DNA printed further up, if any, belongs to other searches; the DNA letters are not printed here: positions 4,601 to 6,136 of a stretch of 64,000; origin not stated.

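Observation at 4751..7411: Aspartate ammonia-lyase translationally coupled to the [FeFe]-hydrogenase maturase HydF, away from hydE/hydG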

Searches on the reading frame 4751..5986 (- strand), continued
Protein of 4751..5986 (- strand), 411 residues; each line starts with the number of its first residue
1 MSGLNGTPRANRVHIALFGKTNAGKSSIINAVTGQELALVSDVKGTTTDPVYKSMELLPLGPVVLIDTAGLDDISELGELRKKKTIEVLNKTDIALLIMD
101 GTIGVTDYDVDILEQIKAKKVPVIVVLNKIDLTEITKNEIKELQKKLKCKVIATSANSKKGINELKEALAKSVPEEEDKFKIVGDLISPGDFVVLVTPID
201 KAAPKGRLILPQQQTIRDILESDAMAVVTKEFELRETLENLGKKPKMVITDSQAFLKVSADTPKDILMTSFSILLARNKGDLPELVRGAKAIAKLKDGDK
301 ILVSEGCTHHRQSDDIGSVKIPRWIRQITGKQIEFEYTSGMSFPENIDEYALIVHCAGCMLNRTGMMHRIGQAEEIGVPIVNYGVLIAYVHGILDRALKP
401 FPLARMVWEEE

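Call 15: find_homologous_proteins(query=window:4751-5986:-, max_evalue=1e-20)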
Query window:4751-5986:- (411 aa): 8000 proteins with E <= 1e-20 among 8000 candidates; the best 120 are listed.
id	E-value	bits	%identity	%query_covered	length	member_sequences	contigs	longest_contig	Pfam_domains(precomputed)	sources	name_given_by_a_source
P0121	7.2e-264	893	100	100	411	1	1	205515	PF18128.8,PF01926.30,PF00350.30,PF02421.25,PF00009.34,PF18133.8,PF03193.23,PF16897.11,PF00071.29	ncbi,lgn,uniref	ncbi:[FeFe] hydrogenase H-cluster maturation GTPase HydF [Clostridium sediminicola]|uniref:[FeFe] hy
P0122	2.6e-252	855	95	100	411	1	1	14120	PF18128.8,PF01926.30,PF00350.30,PF02421.25,PF00009.34,PF18133.8,PF03193.23,PF00071.29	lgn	-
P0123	1.1e-243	826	91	100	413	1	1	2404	PF18128.8,PF01926.30,PF00350.30,PF02421.25,PF00009.34,PF18133.8,PF03193.23,PF00071.29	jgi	jgi:[FeFe] hydrogenase H-cluster maturation GTPase HydF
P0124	4.9e-242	821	91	100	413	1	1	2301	PF18128.8,PF01926.30,PF00350.30,PF02421.25,PF00009.34,PF18133.8,PF03193.23,PF00071.29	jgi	jgi:[FeFe] hydrogenase H-cluster maturation GTPase HydF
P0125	7.1e-242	820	91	100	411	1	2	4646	PF18128.8,PF01926.30,PF00350.30,PF02421.25,PF00009.34,PF18133.8,PF03193.23,PF00071.29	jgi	jgi:[FeFe] hydrogenase H-cluster maturation GTPase HydF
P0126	7.3e-242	820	91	100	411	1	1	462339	PF18128.8,PF01926.30,PF00350.30,PF02421.25,PF00009.34,PF18133.8,PF03193.23,PF00071.29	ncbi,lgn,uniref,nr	ncbi:[FeFe] hydrogenase H-cluster maturation GTPase HydF [Clostridium grantii]|uniref:Iron-only hydr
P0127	1.5e-241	819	91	100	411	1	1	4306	PF18128.8,PF01926.30,PF00350.30,PF02421.25,PF00009.34,PF18133.8,PF03193.23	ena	-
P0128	5.2e-208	709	77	99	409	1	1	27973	PF18128.8,PF01926.30,PF00350.30,PF02421.25,PF00009.34,PF18133.8,PF03193.23,PF10662.16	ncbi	ncbi:[FeFe] hydrogenase H-cluster maturation GTPase HydF [Clostridium sp. DL1XJH146]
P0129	1.3e-206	704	77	100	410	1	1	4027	PF18128.8,PF01926.30,PF00350.30,PF02421.25,PF00009.34,PF18133.8,PF03193.23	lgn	-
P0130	2.1e-203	694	75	100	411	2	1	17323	PF18128.8,PF01926.30,PF00350.30,PF02421.25,PF00009.34,PF18133.8,PF03193.23,PF00071.29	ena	-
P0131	2.1e-203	694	75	100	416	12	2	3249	PF18128.8,PF01926.30,PF00350.30,PF02421.25,PF00009.34,PF18133.8,PF03193.23,PF00071.29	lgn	-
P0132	6.9e-203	692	75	100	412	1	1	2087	PF18128.8,PF01926.30,PF00350.30,PF02421.25,PF00009.34,PF18133.8,PF03193.23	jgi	-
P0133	1.4e-202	691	75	100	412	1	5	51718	PF18128.8,PF01926.30,PF00350.30,PF02421.25,PF00009.34,PF18133.8,PF03193.23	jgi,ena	-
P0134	1.5e-202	691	75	100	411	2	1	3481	PF18128.8,PF01926.30,PF00350.30,PF02421.25,PF00009.34,PF18133.8,PF03193.23,PF00071.29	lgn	-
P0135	2.7e-202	690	74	99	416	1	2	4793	PF18128.8,PF01926.30,PF00350.30,PF02421.25,PF00009.34,PF18133.8,PF03193.23,PF00071.29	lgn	-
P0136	5.8e-202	689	75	100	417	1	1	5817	PF18128.8,PF01926.30,PF00350.30,PF02421.25,PF00009.34,PF18133.8,PF03193.23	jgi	-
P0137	7.9e-202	688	74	100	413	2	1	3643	PF18128.8,PF01926.30,PF00350.30,PF02421.25,PF00009.34,PF18133.8,PF03193.23,PF16897.11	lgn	-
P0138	1.8e-201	687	75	100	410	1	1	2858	PF18128.8,PF01926.30,PF00350.30,PF02421.25,PF00009.34,PF18133.8,PF03193.23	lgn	-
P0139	3.0e-201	686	74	100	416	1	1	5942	PF18128.8,PF01926.30,PF00350.30,PF02421.25,PF00009.34,PF18133.8,PF03193.23,PF00071.29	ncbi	-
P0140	4.3e-201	686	75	99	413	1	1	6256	PF18128.8,PF01926.30,PF00350.30,PF02421.25,PF00009.34,PF18133.8,PF03193.23,PF00071.29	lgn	-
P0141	4.5e-201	686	74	100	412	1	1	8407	PF18128.8,PF01926.30,PF00350.30,PF02421.25,PF00009.34,PF18133.8,PF03193.23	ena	-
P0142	6.1e-201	685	74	99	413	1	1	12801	PF18128.8,PF01926.30,PF00350.30,PF02421.25,PF00009.34,PF18133.8,PF03193.23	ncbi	-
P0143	8.9e-201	685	73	100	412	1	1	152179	PF18128.8,PF01926.30,PF00350.30,PF02421.25,PF00009.34,PF18133.8,PF03193.23,PF00071.29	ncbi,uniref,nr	ncbi:[FeFe] hydrogenase H-cluster maturation GTPase HydF [Caloranaerobacter ferrireducens]|uniref:[F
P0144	1.6e-200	684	74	99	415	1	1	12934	PF18128.8,PF01926.30,PF00350.30,PF02421.25,PF00009.34,PF18133.8,PF03193.23,PF00071.29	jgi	-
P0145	2.7e-200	683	74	100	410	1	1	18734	PF18128.8,PF01926.30,PF00350.30,PF02421.25,PF00009.34,PF18133.8,PF03193.23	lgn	-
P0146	3.5e-200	683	73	100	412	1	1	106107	PF18128.8,PF01926.30,PF00350.30,PF02421.25,PF00009.34,PF18133.8,PF03193.23,PF00071.29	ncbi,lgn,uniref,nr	ncbi:ATP-binding protein [Caloranaerobacter sp. TR13]|uniref:[FeFe] hydrogenase H-cluster maturation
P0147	4.1e-200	683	73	100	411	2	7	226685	PF18128.8,PF01926.30,PF00350.30,PF02421.25,PF00009.34,PF18133.8,PF03193.23,PF00071.29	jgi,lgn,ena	-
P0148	5.6e-200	682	74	99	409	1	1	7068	PF18128.8,PF01926.30,PF00350.30,PF02421.25,PF00009.34,PF18133.8,PF03193.23,PF00071.29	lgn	-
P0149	7.1e-200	682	73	99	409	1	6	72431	PF18128.8,PF01926.30,PF00350.30,PF02421.25,PF00009.34,PF18133.8,PF03193.23,PF04548.23,PF00071.29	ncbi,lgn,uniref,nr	ncbi:ATP-binding protein [Caloranaerobacter azorensis H53214]|uniref:Iron-only hydrogenase maturatio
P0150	7.5e-200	682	74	100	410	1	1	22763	PF18128.8,PF01926.30,PF09547.17,PF00350.30,PF02421.25,PF00009.34,PF18133.8,PF03193.23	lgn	-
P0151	1.1e-199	681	73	100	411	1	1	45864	PF18128.8,PF01926.30,PF00350.30,PF02421.25,PF00009.34,PF18133.8,PF03193.23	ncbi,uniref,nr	ncbi:[FeFe] hydrogenase H-cluster maturation GTPase HydF [Clostridium sp.]|uniref:[FeFe] hydrogenase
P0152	1.1e-199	681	73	100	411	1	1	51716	PF18128.8,PF01926.30,PF00350.30,PF02421.25,PF00009.34,PF18133.8,PF03193.23,PF00071.29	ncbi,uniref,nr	ncbi:[FeFe] hydrogenase H-cluster maturation GTPase HydF [Clostridium arbusti]|uniref:[FeFe] hydroge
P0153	1.8e-199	681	73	99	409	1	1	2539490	PF18128.8,PF01926.30,PF00350.30,PF02421.25,PF00009.34,PF18133.8,PF03193.23,PF04548.23,PF00071.29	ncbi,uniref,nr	ncbi:[FeFe] hydrogenase H-cluster maturation GTPase HydF [Caloranaerobacter azorensis]|uniref:[FeFe]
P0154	1.8e-199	681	73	100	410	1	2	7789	PF18128.8,PF01926.30,PF00350.30,PF02421.25,PF00009.34,PF18133.8,PF03193.23,PF16897.11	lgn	-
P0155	1.9e-199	681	73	100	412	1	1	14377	PF18128.8,PF01926.30,PF00350.30,PF02421.25,PF00009.34,PF18133.8,PF03193.23,PF00071.29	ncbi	ncbi:MAG: [FeFe] hydrogenase H-cluster maturation GTPase HydF [Clostridiaceae bacterium]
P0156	2.1e-199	680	72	100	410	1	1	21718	PF18128.8,PF01926.30,PF00350.30,PF02421.25,PF00009.34,PF18133.8,PF03193.23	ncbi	-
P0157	3.2e-199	680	73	100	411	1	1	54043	PF18128.8,PF01926.30,PF00350.30,PF02421.25,PF00009.34,PF18133.8,PF03193.23,PF16897.11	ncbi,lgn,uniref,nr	ncbi:[FeFe] hydrogenase H-cluster maturation GTPase HydF [Clostridium sp. SYSU_GA19001]|uniref:[FeFe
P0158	6.7e-199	679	74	100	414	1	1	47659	PF18128.8,PF01926.30,PF00350.30,PF02421.25,PF00009.34,PF18133.8,PF03193.23,PF00071.29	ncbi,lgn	-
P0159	6.7e-199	679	74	100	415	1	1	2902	PF18128.8,PF01926.30,PF00350.30,PF02421.25,PF00009.34,PF18133.8,PF03193.23,PF00071.29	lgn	-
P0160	1.4e-198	678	73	100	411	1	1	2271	PF18128.8,PF01926.30,PF00350.30,PF02421.25,PF00009.34,PF18133.8,PF03193.23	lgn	-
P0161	2.8e-198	677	73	99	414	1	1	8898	PF18128.8,PF01926.30,PF00350.30,PF02421.25,PF00009.34,PF18133.8,PF03193.23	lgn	-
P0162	4.1e-198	676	74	100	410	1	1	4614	PF18128.8,PF01926.30,PF00350.30,PF02421.25,PF00009.34,PF18133.8,PF03193.23,PF16897.11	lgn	-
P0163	4.7e-198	676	73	100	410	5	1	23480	PF18128.8,PF01926.30,PF00350.30,PF02421.25,PF00009.34,PF18133.8,PF03193.23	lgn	-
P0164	5.4e-198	676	73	100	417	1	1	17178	PF18128.8,PF01926.30,PF00350.30,PF02421.25,PF00009.34,PF18133.8,PF03193.23,PF16897.11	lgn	-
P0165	7.8e-198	675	72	100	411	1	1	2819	PF18128.8,PF01926.30,PF00350.30,PF02421.25,PF00009.34,PF18133.8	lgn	-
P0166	1.1e-197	675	74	100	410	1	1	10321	PF18128.8,PF01926.30,PF00350.30,PF02421.25,PF00009.34,PF18133.8,PF03193.23,PF16897.11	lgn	-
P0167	1.2e-197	675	73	100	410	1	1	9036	PF18128.8,PF01926.30,PF00350.30,PF02421.25,PF00009.34,PF18133.8,PF03193.23,PF16897.11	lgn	-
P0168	1.6e-197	674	73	100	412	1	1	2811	PF18128.8,PF01926.30,PF00350.30,PF02421.25,PF00009.34,PF18133.8,PF03193.23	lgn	-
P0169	1.8e-197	674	73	99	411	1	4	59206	PF18128.8,PF01926.30,PF00350.30,PF02421.25,PF00009.34,PF18133.8,PF03193.23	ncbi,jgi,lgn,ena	-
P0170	2.0e-197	674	74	100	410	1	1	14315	PF18128.8,PF01926.30,PF00350.30,PF02421.25,PF00009.34,PF18133.8,PF03193.23,PF16897.11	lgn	-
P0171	2.0e-197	674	73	100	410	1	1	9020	PF18128.8,PF01926.30,PF00350.30,PF02421.25,PF00009.34,PF18133.8,PF03193.23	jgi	-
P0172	3.0e-197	673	73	100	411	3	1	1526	PF18128.8,PF01926.30,PF00350.30,PF02421.25,PF00009.34,PF18133.8,PF03193.23,PF16897.11,PF00071.29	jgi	-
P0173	3.4e-197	673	72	100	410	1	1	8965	PF18128.8,PF01926.30,PF00350.30,PF02421.25,PF00009.34,PF18133.8,PF03193.23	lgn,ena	-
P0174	4.0e-197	673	72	100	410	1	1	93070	PF18128.8,PF01926.30,PF00350.30,PF02421.25,PF00009.34,PF18133.8,PF03193.23,PF00071.29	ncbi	-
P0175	4.1e-197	673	72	100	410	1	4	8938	PF18128.8,PF01926.30,PF00350.30,PF02421.25,PF00009.34,PF18133.8,PF03193.23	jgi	-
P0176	4.7e-197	673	72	99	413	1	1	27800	PF18128.8,PF01926.30,PF00350.30,PF02421.25,PF00009.34,PF18133.8,PF03193.23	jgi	jgi:[FeFe] hydrogenase H-cluster maturation GTPase HydF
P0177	4.9e-197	673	72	99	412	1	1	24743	PF18128.8,PF01926.30,PF00350.30,PF02421.25,PF00009.34,PF18133.8,PF03193.23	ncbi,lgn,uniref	ncbi:[FeFe] hydrogenase H-cluster maturation GTPase HydF [Clostridium sp. WILCCON 0269]|uniref:[FeFe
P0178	5.2e-197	673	73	99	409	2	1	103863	PF18128.8,PF01926.30,PF00350.30,PF02421.25,PF00009.34,PF18133.8,PF03193.23,PF00071.29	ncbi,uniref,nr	ncbi:[FeFe] hydrogenase H-cluster maturation GTPase HydF [Vallitalea okinawensis]|uniref:[FeFe] hydr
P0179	5.9e-197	672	72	100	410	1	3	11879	PF18128.8,PF01926.30,PF00350.30,PF02421.25,PF00009.34,PF18133.8,PF03193.23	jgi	-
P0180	6.2e-197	672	72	100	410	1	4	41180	PF18128.8,PF01926.30,PF00350.30,PF02421.25,PF00009.34,PF18133.8,PF03193.23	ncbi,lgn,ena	ncbi:MAG TPA: [FeFe] hydrogenase H-cluster maturation GTPase HydF [Clostridium sp.]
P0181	6.5e-197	672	73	100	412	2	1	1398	PF18128.8,PF01926.30,PF00350.30,PF02421.25,PF00009.34,PF18133.8,PF03193.23,PF16897.11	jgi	-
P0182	6.9e-197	672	72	100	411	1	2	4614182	PF18128.8,PF01926.30,PF00350.30,PF02421.25,PF00009.34,PF18133.8,PF03193.23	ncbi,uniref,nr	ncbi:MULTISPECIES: [FeFe] hydrogenase H-cluster maturation GTPase HydF [Clostridium]|uniref:tRNA mod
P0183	7.4e-197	672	72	100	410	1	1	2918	PF18128.8,PF01926.30,PF00350.30,PF02421.25,PF00009.34,PF18133.8,PF03193.23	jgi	-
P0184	8.4e-197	672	73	99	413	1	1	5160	PF18128.8,PF01926.30,PF00350.30,PF02421.25,PF00009.34,PF18133.8,PF03193.23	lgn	-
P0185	8.5e-197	672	73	99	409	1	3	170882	PF18128.8,PF01926.30,PF00350.30,PF02421.25,PF00009.34,PF18133.8,PF03193.23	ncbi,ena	-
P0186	9.0e-197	672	73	100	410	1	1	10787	PF18128.8,PF01926.30,PF00350.30,PF02421.25,PF00009.34,PF18133.8,PF03193.23,PF16897.11,PF00071.29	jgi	-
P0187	1.1e-196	671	72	99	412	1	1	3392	PF18128.8,PF01926.30,PF00350.30,PF02421.25,PF00009.34,PF18133.8,PF03193.23,PF04548.23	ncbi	-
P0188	1.1e-196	671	72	100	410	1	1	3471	PF18128.8,PF01926.30,PF00350.30,PF02421.25,PF00009.34,PF18133.8,PF03193.23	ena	-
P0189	1.2e-196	671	73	100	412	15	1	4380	PF18128.8,PF01926.30,PF00350.30,PF02421.25,PF00009.34,PF18133.8,PF03193.23,PF16897.11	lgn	-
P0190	1.3e-196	671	73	99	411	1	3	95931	PF18128.8,PF01926.30,PF00350.30,PF02421.25,PF00009.34,PF18133.8,PF03193.23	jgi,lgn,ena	jgi:[FeFe] hydrogenase H-cluster maturation GTPase HydF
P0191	1.4e-196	671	72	99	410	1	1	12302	PF18128.8,PF01926.30,PF00350.30,PF02421.25,PF00009.34,PF18133.8,PF03193.23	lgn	-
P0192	1.5e-196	671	72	99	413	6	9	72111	PF18128.8,PF01926.30,PF00350.30,PF02421.25,PF00009.34,PF18133.8,PF03193.23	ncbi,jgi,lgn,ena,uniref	ncbi:[FeFe] hydrogenase H-cluster maturation GTPase HydF [Clostridium sp.]|uniref:[FeFe] hydrogenase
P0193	2.4e-196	670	72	99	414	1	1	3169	PF18128.8,PF01926.30,PF00350.30,PF02421.25,PF00009.34,PF18133.8,PF03193.23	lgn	-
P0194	2.4e-196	670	73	100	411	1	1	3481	PF18128.8,PF01926.30,PF00350.30,PF02421.25,PF00009.34,PF18133.8,PF03193.23,PF00071.29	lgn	-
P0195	2.8e-196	670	72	100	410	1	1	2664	PF18128.8,PF01926.30,PF00350.30,PF02421.25,PF00009.34,PF18133.8,PF03193.23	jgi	jgi:[FeFe] hydrogenase H-cluster maturation GTPase HydF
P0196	3.0e-196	670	72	100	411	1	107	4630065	PF18128.8,PF01926.30,PF00350.30,PF02421.25,PF00009.34,PF18133.8,PF03193.23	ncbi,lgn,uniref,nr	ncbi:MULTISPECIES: [FeFe] hydrogenase H-cluster maturation GTPase HydF [Clostridium]|uniref:Small GT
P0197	3.6e-196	670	72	99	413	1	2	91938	PF18128.8,PF01926.30,PF00350.30,PF02421.25,PF00009.34,PF18133.8,PF03193.23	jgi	jgi:[FeFe] hydrogenase H-cluster maturation GTPase HydF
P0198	3.7e-196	670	73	100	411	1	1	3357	PF18128.8,PF01926.30,PF00350.30,PF02421.25,PF00009.34,PF18133.8,PF03193.23,PF00071.29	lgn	-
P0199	4.5e-196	669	73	100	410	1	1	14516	PF18128.8,PF01926.30,PF00350.30,PF02421.25,PF00009.34,PF18133.8,PF03193.23,PF16897.11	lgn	-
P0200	4.5e-196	669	72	99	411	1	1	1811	PF18128.8,PF01926.30,PF00350.30,PF02421.25,PF00009.34,PF18133.8,PF03193.23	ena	-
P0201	4.9e-196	669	72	99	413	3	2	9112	PF18128.8,PF01926.30,PF00350.30,PF02421.25,PF00009.34,PF18133.8,PF03193.23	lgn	-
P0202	5.1e-196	669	72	100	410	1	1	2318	PF18128.8,PF01926.30,PF00350.30,PF02421.25,PF00009.34,PF18133.8,PF03193.23,PF00071.29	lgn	-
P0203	5.1e-196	669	72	99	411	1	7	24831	PF18128.8,PF01926.30,PF00350.30,PF02421.25,PF00009.34,PF18133.8,PF03193.23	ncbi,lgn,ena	-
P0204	5.2e-196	669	73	100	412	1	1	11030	PF18128.8,PF01926.30,PF00350.30,PF02421.25,PF00009.34,PF18133.8,PF03193.23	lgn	-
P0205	5.7e-196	669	74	100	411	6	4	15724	PF18128.8,PF01926.30,PF00350.30,PF02421.25,PF00009.34,PF18133.8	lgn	-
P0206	5.8e-196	669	73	100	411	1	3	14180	PF18128.8,PF01926.30,PF00350.30,PF02421.25,PF00009.34,PF18133.8,PF03193.23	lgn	-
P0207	6.1e-196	669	72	100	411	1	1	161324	PF18128.8,PF01926.30,PF00350.30,PF02421.25,PF00009.34,PF18133.8,PF03193.23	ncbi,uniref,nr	ncbi:[FeFe] hydrogenase H-cluster maturation GTPase HydF [Clostridium ljungdahlii]|uniref:Modificati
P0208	6.1e-196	669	72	100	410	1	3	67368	PF18128.8,PF01926.30,PF00350.30,PF02421.25,PF00009.34,PF18133.8,PF03193.23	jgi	-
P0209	6.5e-196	669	73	99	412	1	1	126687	PF18128.8,PF01926.30,PF00350.30,PF02421.25,PF00009.34,PF18133.8,PF03193.23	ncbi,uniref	ncbi:[FeFe] hydrogenase H-cluster maturation GTPase HydF [Clostridium sp. MT-14]|uniref:[FeFe] hydro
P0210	7.3e-196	669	72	100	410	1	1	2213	PF18128.8,PF01926.30,PF00350.30,PF02421.25,PF00009.34,PF18133.8,PF03193.23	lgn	-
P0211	7.7e-196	669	72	99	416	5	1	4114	PF18128.8,PF01926.30,PF00350.30,PF02421.25,PF00009.34,PF18133.8,PF03193.23,PF00071.29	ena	-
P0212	8.9e-196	668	72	100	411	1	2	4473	PF18128.8,PF01926.30,PF00350.30,PF02421.25,PF00009.34,PF18133.8,PF03193.23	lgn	-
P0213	1.0e-195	668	72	99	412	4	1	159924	PF18128.8,PF01926.30,PF00350.30,PF02421.25,PF00009.34,PF18133.8,PF03193.23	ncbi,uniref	ncbi:[FeFe] hydrogenase H-cluster maturation GTPase HydF [Clostridium sp. Mt-5]|uniref:[FeFe] hydrog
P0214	1.1e-195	668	72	100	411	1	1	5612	PF18128.8,PF01926.30,PF00350.30,PF02421.25,PF00009.34,PF18133.8,PF03193.23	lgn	-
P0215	1.1e-195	668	71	100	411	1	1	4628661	PF18128.8,PF01926.30,PF00350.30,PF02421.25,PF00009.34,PF18133.8,PF03193.23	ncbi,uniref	ncbi:[FeFe] hydrogenase H-cluster maturation GTPase HydF [Clostridium ljungdahlii]|uniref:[FeFe] hyd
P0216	1.3e-195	668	73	99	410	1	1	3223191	PF18128.8,PF01926.30,PF00350.30,PF02421.25,PF00009.34,PF18133.8,PF03193.23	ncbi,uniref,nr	ncbi:[FeFe] hydrogenase H-cluster maturation GTPase HydF [Clostridium sp. JN-9]|uniref:[FeFe] hydrog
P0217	1.3e-195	668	72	99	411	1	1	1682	PF18128.8,PF01926.30,PF00350.30,PF02421.25,PF00009.34,PF18133.8,PF03193.23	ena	-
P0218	1.5e-195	668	72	100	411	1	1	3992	PF18128.8,PF01926.30,PF00350.30,PF02421.25,PF00009.34,PF18133.8,PF03193.23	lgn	-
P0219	1.7e-195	668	74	100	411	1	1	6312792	PF18128.8,PF01926.30,PF00350.30,PF02421.25,PF00009.34,PF18133.8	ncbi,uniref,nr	ncbi:[FeFe] hydrogenase H-cluster maturation GTPase HydF [Clostridium sp. JS66]|uniref:[FeFe] hydrog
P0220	1.8e-195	667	71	100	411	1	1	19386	PF18128.8,PF01926.30,PF00350.30,PF02421.25,PF00009.34,PF18133.8,PF03193.23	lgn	-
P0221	2.0e-195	667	73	99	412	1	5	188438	PF18128.8,PF01926.30,PF00350.30,PF02421.25,PF00009.34,PF18133.8,PF03193.23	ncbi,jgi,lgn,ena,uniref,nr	ncbi:MAG: [FeFe] hydrogenase H-cluster maturation GTPase HydF [Clostridium luticellarii]|jgi:[FeFe] 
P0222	2.0e-195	667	75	100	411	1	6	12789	PF18128.8,PF01926.30,PF00350.30,PF02421.25,PF00009.34,PF18133.8,PF03193.23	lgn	-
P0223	2.1e-195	667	72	100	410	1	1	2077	PF18128.8,PF01926.30,PF00350.30,PF02421.25,PF00009.34,PF18133.8,PF03193.23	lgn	-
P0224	2.4e-195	667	71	99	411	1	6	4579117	PF18128.8,PF01926.30,PF00350.30,PF02421.25,PF00009.34,PF18133.8,PF03193.23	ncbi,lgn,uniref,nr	ncbi:[FeFe] hydrogenase H-cluster maturation GTPase HydF [Clostridium sp. AWRP]|uniref:[FeFe] hydrog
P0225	2.7e-195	667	75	100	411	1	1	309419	PF18128.8,PF01926.30,PF00350.30,PF02421.25,PF00009.34,PF18133.8,PF03193.23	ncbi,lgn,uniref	ncbi:[FeFe] hydrogenase H-cluster maturation GTPase HydF [Clostridium neuense]|uniref:[FeFe] hydroge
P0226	2.9e-195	667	73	99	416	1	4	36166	PF18128.8,PF01926.30,PF00350.30,PF02421.25,PF00009.34,PF18133.8,PF03193.23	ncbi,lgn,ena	-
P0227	3.2e-195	667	72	100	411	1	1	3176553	PF18128.8,PF01926.30,PF00350.30,PF02421.25,PF00009.34,PF18133.8,PF03193.23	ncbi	ncbi:[FeFe] hydrogenase H-cluster maturation GTPase HydF [Clostridium sp. LBM24168]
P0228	3.5e-195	666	71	100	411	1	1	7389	PF18128.8,PF01926.30,PF00350.30,PF02421.25,PF00009.34,PF18133.8,PF03193.23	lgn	-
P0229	3.6e-195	666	71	100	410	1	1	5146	PF18128.8,PF01926.30,PF00350.30,PF02421.25,PF00009.34,PF18133.8,PF03193.23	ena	-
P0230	3.7e-195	666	73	99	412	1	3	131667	PF18128.8,PF01926.30,PF00350.30,PF02421.25,PF00009.34,PF18133.8,PF03193.23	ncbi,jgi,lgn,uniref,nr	ncbi:[FeFe] hydrogenase H-cluster maturation GTPase HydF [Clostridium luticellarii]|jgi:[FeFe] hydro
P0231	3.8e-195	666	75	100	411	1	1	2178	PF18128.8,PF01926.30,PF00350.30,PF02421.25,PF00009.34,PF18133.8,PF03193.23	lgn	-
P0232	4.0e-195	666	72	100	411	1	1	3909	PF18128.8,PF01926.30,PF00350.30,PF02421.25,PF00009.34,PF18133.8,PF03193.23,PF16897.11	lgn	-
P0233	5.2e-195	666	73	99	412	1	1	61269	PF18128.8,PF01926.30,PF00350.30,PF02421.25,PF00009.34,PF18133.8,PF03193.23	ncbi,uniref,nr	ncbi:[FeFe] hydrogenase H-cluster maturation GTPase HydF [Clostridium luticellarii]|uniref:tRNA modi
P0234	5.5e-195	666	71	99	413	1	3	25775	PF18128.8,PF01926.30,PF00350.30,PF02421.25,PF00009.34,PF18133.8,PF03193.23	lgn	-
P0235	5.7e-195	666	73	99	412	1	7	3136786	PF18128.8,PF01926.30,PF00350.30,PF02421.25,PF00009.34,PF18133.8,PF03193.23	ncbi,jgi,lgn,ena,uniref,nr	ncbi:[FeFe] hydrogenase H-cluster maturation GTPase HydF [Clostridium sp. WLY-B-L2]|jgi:[FeFe] hydro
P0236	6.2e-195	666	73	100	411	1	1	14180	PF18128.8,PF01926.30,PF00350.30,PF02421.25,PF00009.34,PF18133.8,PF03193.23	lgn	-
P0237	6.7e-195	666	71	100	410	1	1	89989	PF18128.8,PF01926.30,PF00350.30,PF02421.25,PF00009.34,PF18133.8,PF03193.23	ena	-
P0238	7.0e-195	666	71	100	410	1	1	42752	PF18128.8,PF01926.30,PF00350.30,PF02421.25,PF00009.34,PF18133.8,PF03193.23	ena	-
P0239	7.2e-195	665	71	100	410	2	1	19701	PF18128.8,PF01926.30,PF00350.30,PF02421.25,PF00009.34,PF18133.8,PF03193.23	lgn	-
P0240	7.4e-195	665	71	100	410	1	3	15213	PF18128.8,PF01926.30,PF00350.30,PF02421.25,PF00009.34,PF18133.8,PF03193.23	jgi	-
